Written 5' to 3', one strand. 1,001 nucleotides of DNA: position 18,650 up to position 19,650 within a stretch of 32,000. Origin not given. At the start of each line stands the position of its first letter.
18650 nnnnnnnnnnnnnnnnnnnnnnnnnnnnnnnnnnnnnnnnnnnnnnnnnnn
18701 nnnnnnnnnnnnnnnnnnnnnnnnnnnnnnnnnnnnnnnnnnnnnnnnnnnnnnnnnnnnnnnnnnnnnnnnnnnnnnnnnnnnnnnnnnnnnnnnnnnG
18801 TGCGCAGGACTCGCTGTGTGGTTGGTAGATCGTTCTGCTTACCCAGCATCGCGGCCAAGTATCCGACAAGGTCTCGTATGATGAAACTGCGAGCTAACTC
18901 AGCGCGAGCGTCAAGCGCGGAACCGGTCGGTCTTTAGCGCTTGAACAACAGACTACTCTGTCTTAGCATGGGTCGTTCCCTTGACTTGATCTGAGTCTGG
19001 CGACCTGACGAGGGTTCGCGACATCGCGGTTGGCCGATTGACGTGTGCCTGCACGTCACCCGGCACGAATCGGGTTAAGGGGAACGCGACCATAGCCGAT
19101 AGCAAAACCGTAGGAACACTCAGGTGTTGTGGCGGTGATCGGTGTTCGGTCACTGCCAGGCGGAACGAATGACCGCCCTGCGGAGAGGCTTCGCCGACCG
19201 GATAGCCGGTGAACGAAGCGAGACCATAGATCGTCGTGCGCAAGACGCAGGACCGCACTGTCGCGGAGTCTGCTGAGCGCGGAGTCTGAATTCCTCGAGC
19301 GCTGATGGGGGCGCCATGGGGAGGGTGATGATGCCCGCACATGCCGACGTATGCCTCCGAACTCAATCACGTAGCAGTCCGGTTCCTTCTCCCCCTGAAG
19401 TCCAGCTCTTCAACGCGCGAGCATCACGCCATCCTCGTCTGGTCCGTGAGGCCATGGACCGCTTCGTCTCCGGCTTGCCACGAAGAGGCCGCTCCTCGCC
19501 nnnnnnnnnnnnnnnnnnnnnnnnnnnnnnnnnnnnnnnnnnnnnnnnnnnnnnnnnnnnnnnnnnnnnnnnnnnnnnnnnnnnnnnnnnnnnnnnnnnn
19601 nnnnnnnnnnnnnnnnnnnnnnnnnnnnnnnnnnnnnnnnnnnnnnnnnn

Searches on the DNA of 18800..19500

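Call 105: search_with_rna_model(model_id=R1, source=window, start=18800, end=19500, filters=off, max_evalue=10, show_alignments=2)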
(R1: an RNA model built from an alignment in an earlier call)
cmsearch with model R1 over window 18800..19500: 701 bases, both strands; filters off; matches with E-value up to 10: 9.
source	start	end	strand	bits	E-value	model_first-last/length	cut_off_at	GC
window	19286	19385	+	20.3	1.4e-05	1-86/86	no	0.61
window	19197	19210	+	2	0.81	56-69/86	no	0.64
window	19130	19158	+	1.7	0.95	48-77/86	no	0.62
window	18989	19032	+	1.4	1.2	1-86/86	no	0.61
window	19188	19219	-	0.8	1.7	47-78/86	no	0.66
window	19364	19424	-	-0.5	3.6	1-86/86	no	0.57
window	19103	19121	-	-0.9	4.7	1-86/86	no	0.47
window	18880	18918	-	-1.7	7.5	1-86/86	no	0.59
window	19166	19175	+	-1.8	7.7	58-67/86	no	0.6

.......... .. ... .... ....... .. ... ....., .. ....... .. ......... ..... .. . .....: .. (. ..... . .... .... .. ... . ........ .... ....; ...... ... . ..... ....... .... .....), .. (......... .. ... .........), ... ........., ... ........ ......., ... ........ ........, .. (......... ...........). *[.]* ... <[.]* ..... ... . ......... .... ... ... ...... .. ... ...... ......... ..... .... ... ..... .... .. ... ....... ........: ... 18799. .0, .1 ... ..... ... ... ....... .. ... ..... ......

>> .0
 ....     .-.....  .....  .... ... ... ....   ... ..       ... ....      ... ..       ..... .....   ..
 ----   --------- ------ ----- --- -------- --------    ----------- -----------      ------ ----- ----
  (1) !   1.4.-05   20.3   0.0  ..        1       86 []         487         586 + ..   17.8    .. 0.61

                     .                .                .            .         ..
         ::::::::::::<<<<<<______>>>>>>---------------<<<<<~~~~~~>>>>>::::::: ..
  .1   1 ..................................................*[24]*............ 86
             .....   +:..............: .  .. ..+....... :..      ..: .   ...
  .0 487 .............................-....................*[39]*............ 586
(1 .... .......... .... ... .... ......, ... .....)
